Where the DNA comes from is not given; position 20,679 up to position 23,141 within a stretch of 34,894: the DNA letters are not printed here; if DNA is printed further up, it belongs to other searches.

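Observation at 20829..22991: P1B-like P-type ATPase with 'APISL' in place of the transmembrane CPC metal-binding motif and no N-terminal HMA domain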

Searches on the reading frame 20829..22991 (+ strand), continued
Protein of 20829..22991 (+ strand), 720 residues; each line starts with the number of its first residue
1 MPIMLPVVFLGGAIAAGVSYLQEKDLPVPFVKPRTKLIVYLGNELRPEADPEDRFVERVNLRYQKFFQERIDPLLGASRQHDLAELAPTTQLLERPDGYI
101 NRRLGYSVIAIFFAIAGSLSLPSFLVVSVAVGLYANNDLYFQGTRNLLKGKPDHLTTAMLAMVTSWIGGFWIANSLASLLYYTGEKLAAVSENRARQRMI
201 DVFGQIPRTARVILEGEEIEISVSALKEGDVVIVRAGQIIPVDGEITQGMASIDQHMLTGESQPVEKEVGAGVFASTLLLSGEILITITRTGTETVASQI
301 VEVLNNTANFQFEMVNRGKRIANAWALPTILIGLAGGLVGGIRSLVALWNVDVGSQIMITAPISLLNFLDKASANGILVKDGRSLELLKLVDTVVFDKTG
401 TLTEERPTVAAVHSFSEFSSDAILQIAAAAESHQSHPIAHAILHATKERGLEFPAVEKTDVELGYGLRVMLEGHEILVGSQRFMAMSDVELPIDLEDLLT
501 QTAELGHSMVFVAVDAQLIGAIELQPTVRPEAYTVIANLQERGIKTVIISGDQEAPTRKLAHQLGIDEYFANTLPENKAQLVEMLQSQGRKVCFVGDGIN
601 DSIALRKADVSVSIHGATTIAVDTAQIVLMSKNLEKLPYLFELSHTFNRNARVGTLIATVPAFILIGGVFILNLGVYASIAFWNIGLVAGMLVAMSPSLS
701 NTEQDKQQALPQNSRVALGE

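Call 14: find_encoding_contigs(protein=P0003, flank=10000, max_places=3)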
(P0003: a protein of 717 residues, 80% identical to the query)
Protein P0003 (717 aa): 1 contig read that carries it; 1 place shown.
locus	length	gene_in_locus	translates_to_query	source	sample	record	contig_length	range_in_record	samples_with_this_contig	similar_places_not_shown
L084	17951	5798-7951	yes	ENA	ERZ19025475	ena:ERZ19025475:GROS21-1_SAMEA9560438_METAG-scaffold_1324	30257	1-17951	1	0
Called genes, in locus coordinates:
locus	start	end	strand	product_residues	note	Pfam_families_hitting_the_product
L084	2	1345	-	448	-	?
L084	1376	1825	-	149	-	-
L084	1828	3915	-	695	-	PF00005:ABC_tran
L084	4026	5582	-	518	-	PF00496:SBP_bac_5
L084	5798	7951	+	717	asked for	PF00122:E1-E2_ATPase, PF00702:Hydrolase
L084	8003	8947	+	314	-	PF19300:BPD_transp_1_N, PF00528:BPD_transp_1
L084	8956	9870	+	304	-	PF12911:OppC_N, PF00528:BPD_transp_1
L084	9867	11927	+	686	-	PF13476:AAA_23 (faint), PF00005:ABC_tran, PF02463:SMC_N (weak), PF13304:AAA_21 (weak), PF08352:oligo_HPY, PF02463:SMC_N, PF00005:ABC_tran, PF08352:oligo_HPY, +4 more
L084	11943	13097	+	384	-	PF13469:Sulfotransfer_3 (faint)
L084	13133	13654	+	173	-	PF16868:NMT1_3, PF09084:NMT1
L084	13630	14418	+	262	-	-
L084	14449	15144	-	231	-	-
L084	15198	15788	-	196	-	-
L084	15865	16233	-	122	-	PF00072:Response_reg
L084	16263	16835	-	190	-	PF10502:Peptidase_S26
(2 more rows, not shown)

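Call 15: find_encoding_contigs(protein=P0009, flank=8000, max_places=2)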
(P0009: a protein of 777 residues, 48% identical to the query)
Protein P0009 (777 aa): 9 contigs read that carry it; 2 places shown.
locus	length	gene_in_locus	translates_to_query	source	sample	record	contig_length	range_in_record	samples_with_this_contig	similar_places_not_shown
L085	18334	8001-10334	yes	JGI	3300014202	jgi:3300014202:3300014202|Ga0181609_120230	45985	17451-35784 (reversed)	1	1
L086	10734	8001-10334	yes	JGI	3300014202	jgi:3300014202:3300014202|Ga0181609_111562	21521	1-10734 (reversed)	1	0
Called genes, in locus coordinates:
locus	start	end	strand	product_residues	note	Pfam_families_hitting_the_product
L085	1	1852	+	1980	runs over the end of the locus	PF00668:Condensation, PF18563:TubC_N, PF00501:AMP-binding, PF13489:Methyltransf_23, PF08241:Methyltransf_11, PF08242:Methyltransf_12, PF13649:Methyltransf_25, PF13847:Methyltransf_31, +2 more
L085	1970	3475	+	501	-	PF00149:Metallophos (weak), PF02872:5_nucleotid_C (faint)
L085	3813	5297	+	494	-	PF00149:Metallophos (weak), PF02872:5_nucleotid_C (weak)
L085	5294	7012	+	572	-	PF27448:Rph_4th, PF00391:PEP-utilizers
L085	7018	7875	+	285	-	PF01326:PPDK_N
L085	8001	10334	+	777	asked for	PF13419:HAD_2 (faint), PF00122:E1-E2_ATPase, PF00702:Hydrolase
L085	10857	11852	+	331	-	PF01040:UbiA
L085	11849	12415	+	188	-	-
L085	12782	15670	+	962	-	PF15711:ILEI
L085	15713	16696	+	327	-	PF02423:OCD_Mu_crystall, PF01488:Shikimate_DH (weak)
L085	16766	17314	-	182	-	PF00582:Usp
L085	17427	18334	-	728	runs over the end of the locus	PF14871:GHL6, PF08532:Glyco_hydro_42M (weak)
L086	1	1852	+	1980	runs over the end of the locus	PF00668:Condensation, PF18563:TubC_N, PF00501:AMP-binding, PF13489:Methyltransf_23, PF08241:Methyltransf_11, PF08242:Methyltransf_12, PF13649:Methyltransf_25, PF13847:Methyltransf_31, +2 more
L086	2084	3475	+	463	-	PF02872:5_nucleotid_C (faint)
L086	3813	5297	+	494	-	PF00149:Metallophos (weak), PF02872:5_nucleotid_C (weak)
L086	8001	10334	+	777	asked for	PF13419:HAD_2 (faint), PF00122:E1-E2_ATPase, PF00702:Hydrolase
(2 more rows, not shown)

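Call 16: find_encoding_contigs(protein=P0012, flank=8000, max_places=1)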
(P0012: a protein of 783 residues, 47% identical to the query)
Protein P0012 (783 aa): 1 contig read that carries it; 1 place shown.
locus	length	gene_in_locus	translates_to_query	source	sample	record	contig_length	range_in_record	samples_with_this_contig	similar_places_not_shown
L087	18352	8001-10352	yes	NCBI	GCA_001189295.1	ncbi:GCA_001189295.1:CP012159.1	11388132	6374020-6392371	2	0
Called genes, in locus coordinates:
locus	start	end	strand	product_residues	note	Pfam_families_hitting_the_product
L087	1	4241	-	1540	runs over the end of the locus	-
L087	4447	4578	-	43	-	-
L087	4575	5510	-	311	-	PF01073:3Beta_HSD, PF01370:Epimerase, PF04321:RmlD_sub_bind, PF16363:GDP_Man_Dehyd, PF02719:Polysacc_synt_2, PF07993:NAD_binding_4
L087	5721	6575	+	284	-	-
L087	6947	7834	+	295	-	-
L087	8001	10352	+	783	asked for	PF12710:HAD (faint), PF00122:E1-E2_ATPase, PF00702:Hydrolase, PF13419:HAD_2 (weak)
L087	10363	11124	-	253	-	PF04989:RMNT_CmcI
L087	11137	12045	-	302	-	PF13621:Cupin_8, PF08007:JmjC_2 (weak)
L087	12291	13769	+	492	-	PF00149:Metallophos, PF02872:5_nucleotid_C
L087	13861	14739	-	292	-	PF01326:PPDK_N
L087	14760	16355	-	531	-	PF00221:Lyase_aromatic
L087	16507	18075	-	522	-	PF01266:DAO (faint), PF01494:FAD_binding_3, PF04820:Trp_halogenase, PF07992:Pyr_redox_2 (faint), PF12831:FAD_oxidored, PF13450:NAD_binding_8 (weak), PF04820:Trp_halogenase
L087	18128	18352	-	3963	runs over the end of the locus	PF00668:Condensation, PF18563:TubC_N, PF00501:AMP-binding, PF08241:Methyltransf_11, PF08242:Methyltransf_12, PF13489:Methyltransf_23, PF13649:Methyltransf_25, PF13847:Methyltransf_31, +8 more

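Call 17: find_encoding_contigs(protein=P0017, flank=8000, max_places=1)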
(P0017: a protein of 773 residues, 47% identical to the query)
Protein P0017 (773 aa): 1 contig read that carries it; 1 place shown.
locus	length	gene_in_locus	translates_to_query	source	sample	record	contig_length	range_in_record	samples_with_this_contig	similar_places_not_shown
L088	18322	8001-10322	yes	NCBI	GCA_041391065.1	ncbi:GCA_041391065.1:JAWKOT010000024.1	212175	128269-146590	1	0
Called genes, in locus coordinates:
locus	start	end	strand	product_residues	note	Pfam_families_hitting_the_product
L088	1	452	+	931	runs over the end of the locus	PF05175:MTS (faint), PF05401:NodS (weak), PF08241:Methyltransf_11, PF08242:Methyltransf_12, PF13489:Methyltransf_23, PF13649:Methyltransf_25, PF13847:Methyltransf_31, PF00550:PP-binding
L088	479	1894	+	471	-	PF02872:5_nucleotid_C (weak)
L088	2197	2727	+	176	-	PF13384:HTH_23, PF13518:HTH_28 (faint), PF13551:HTH_29, PF13565:HTH_32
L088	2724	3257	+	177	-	PF13358:DDE_3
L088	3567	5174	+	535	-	PF00149:Metallophos (weak), PF02872:5_nucleotid_C (faint)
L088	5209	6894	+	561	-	PF27448:Rph_4th, PF00391:PEP-utilizers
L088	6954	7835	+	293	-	PF01326:PPDK_N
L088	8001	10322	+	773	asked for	PF00122:E1-E2_ATPase, PF00702:Hydrolase, PF12710:HAD (faint), PF13419:HAD_2 (weak)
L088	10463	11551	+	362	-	PF01145:Band_7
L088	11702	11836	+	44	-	-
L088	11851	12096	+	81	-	PF14242:DUF4342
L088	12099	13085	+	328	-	PF14229:DUF4332 (weak)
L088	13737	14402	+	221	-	-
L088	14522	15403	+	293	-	-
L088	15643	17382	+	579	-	PF00805:Pentapeptide (weak), PF13599:Pentapeptide_4 (weak), PF00805:Pentapeptide, PF13576:Pentapeptide_3 (weak), PF00805:Pentapeptide, PF13599:Pentapeptide_4, PF00805:Pentapeptide, PF12849:PBP_like_2, +1 more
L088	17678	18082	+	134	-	-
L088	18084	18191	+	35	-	-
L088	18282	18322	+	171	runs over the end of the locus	PF04343:DUF488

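Call 18: find_encoding_contigs(protein=P0102, flank=8000, max_places=1)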
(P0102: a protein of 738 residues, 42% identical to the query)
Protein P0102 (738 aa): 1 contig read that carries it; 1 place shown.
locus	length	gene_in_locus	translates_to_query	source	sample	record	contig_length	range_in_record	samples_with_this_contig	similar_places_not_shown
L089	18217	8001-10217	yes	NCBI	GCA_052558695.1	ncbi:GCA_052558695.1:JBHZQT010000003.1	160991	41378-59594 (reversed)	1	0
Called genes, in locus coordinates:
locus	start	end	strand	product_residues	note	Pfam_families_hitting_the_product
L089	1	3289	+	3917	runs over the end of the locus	PF00668:Condensation, PF18563:TubC_N, PF00501:AMP-binding, PF08241:Methyltransf_11, PF08242:Methyltransf_12, PF13489:Methyltransf_23, PF13649:Methyltransf_25, PF13847:Methyltransf_31, +8 more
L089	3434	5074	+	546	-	PF00221:Lyase_aromatic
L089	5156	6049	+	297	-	PF01326:PPDK_N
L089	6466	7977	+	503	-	PF00149:Metallophos (faint), PF02872:5_nucleotid_C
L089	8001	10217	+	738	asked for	PF00122:E1-E2_ATPase, PF00702:Hydrolase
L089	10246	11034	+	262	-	PF00975:Thioesterase, PF12697:Abhydrolase_6 (weak)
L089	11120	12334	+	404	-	PF01575:MaoC_dehydratas, PF13452:FAS1_DH_region, PF00106:adh_short, PF01370:Epimerase, PF08659:KR, PF23441:SDR, PF13561:adh_short_C2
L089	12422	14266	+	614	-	PF21211:FkbH_N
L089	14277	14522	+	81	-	-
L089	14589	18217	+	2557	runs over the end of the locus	PF00109:ketoacyl-synt, PF02801:Ketoacyl-synt_C, PF16197:KAsynt_C_assoc, PF22336:RhiE-like_linker, PF22621:CurL-like_PKS_C, PF00698:Acyl_transf_1, PF21089:PKS_DH_N, PF14765:PS-DH, +14 more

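Call 27: list_cluster_members(proteins=[P0002, P0001, P0058])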
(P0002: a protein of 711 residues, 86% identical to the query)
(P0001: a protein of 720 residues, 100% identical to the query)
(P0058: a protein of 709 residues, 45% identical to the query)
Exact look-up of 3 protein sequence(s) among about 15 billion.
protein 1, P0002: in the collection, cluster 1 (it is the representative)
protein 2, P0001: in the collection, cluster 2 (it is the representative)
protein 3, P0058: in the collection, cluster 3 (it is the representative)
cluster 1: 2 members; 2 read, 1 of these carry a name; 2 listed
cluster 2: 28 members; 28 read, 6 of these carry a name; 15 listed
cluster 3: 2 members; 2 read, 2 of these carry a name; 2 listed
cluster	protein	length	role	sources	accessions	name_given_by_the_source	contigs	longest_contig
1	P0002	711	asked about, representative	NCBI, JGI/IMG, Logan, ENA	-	-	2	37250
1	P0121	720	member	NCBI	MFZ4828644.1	MAG: heavy metal translocating P-type ATPase [Phototrophicaceae bacterium]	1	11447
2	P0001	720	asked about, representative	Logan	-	-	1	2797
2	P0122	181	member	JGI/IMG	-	hypothetical protein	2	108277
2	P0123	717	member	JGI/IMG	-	Cu2+-exporting ATPase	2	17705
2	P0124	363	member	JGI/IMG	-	Cu2+-exporting ATPase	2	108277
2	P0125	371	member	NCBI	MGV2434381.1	MAG UNVERIFIED_CONTAM: HAD-IC family P-type ATPase [Anaerolineae bacterium]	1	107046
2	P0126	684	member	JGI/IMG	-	Cu2+-exporting ATPase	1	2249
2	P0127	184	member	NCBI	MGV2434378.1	MAG UNVERIFIED_CONTAM: hypothetical protein LVT10_05470 [Anaerolineae bacterium]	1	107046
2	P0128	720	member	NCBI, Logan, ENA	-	-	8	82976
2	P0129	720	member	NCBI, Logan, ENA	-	-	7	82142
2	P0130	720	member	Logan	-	-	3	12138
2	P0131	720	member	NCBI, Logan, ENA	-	-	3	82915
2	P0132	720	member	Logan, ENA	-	-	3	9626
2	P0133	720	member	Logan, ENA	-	-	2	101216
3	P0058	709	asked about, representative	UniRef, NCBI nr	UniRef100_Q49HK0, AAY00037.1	ORF2 n=1 Tax=uncultured bacterial symbiont of Discodermia dissoluta TaxID=323654 ... | ORF2 [uncultured bacterial symbiont of Discodermia dissoluta]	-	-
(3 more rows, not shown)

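Call 41: find_encoding_contigs(protein=P0007, flank=8000, max_places=1)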
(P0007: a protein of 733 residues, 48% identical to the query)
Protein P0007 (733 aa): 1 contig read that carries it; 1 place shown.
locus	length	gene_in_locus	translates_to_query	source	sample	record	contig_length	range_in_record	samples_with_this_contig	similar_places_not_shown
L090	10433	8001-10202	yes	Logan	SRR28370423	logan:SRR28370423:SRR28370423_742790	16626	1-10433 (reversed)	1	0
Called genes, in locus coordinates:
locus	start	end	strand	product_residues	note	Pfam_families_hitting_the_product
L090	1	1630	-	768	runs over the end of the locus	PF00805:Pentapeptide (weak), PF13599:Pentapeptide_4, PF00805:Pentapeptide, PF13576:Pentapeptide_3 (weak), PF00805:Pentapeptide, PF12849:PBP_like_2 (weak)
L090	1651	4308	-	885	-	PF00664:ABC_membrane, PF00005:ABC_tran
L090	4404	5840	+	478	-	PF01547:SBP_bac_1, PF13416:SBP_bac_8 (faint)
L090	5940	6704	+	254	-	-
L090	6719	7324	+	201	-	-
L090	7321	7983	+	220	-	-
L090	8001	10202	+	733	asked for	PF00122:E1-E2_ATPase, PF00702:Hydrolase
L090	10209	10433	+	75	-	?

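Call 42: find_encoding_contigs(protein=P0052, flank=8000, max_places=1)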
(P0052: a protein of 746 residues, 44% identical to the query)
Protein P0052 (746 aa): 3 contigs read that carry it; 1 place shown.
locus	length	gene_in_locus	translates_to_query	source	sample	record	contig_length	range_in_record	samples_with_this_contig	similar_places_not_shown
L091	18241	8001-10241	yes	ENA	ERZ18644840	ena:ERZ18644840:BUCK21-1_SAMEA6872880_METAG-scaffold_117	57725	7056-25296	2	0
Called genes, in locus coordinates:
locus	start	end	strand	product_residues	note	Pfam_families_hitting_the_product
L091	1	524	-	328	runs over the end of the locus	PF01073:3Beta_HSD, PF01370:Epimerase, PF02719:Polysacc_synt_2, PF04321:RmlD_sub_bind, PF05368:NmrA (weak), PF13460:NAD_binding_10, PF16363:GDP_Man_Dehyd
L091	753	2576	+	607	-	PF08439:Peptidase_M3_N, PF01432:Peptidase_M3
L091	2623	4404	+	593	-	-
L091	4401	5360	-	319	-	PF05448:AXE1, PF00561:Abhydrolase_1, PF12146:Hydrolase_4 (weak), PF12697:Abhydrolase_6 (weak), PF00326:Peptidase_S9 (weak)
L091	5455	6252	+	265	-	-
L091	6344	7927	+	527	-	PF00496:SBP_bac_5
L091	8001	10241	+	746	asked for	PF00122:E1-E2_ATPase, PF00702:Hydrolase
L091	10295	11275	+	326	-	PF01636:APH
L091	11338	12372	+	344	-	PF01212:Beta_elim_lyase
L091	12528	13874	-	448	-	PF00724:Oxidored_FMN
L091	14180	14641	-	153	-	PF00578:AhpC-TSA, PF08534:Redoxin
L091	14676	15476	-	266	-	-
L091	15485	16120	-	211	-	PF01712:dNK, PF02223:Thymidylate_kin, PF13238:AAA_18, PF13521:AAA_28 (weak), PF13671:AAA_33 (weak)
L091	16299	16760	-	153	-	-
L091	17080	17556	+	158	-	PF28107:SitI3 (weak)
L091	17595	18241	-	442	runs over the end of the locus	PF00067:p450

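Call 43: find_encoding_contigs(protein=P0022, flank=8000, max_places=1)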
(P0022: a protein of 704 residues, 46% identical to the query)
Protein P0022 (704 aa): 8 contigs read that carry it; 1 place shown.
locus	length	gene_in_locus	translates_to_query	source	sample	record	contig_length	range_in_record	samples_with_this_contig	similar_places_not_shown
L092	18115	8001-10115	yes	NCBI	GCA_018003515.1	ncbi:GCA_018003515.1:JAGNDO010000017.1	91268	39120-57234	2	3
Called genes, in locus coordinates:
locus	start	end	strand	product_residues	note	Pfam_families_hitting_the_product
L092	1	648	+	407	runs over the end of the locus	PF27188:SfmD_perox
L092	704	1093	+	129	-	PF00355:Rieske, PF13806:Rieske_2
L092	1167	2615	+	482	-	PF02872:5_nucleotid_C (faint)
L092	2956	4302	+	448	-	PF00155:Aminotran_1_2 (weak), PF00282:Pyridoxal_deC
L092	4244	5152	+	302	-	PF01326:PPDK_N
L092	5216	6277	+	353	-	PF00355:Rieske, PF00848:Ring_hydroxyl_A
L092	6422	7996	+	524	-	PF01266:DAO, PF01946:Thi4 (weak), PF07992:Pyr_redox_2 (faint), PF12831:FAD_oxidored (weak), PF13450:NAD_binding_8, PF01593:Amino_oxidase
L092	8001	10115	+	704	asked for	PF00122:E1-E2_ATPase, PF00702:Hydrolase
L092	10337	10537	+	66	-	-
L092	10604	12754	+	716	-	PF00005:ABC_tran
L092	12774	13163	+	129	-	-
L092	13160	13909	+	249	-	PF01656:CbiA, PF06564:CBP_BcsQ, PF10609:ParA (faint), PF13614:AAA_31, PF13579:Glyco_trans_4_4 (weak)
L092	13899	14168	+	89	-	-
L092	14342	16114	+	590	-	PF00122:E1-E2_ATPase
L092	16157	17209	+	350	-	PF01145:Band_7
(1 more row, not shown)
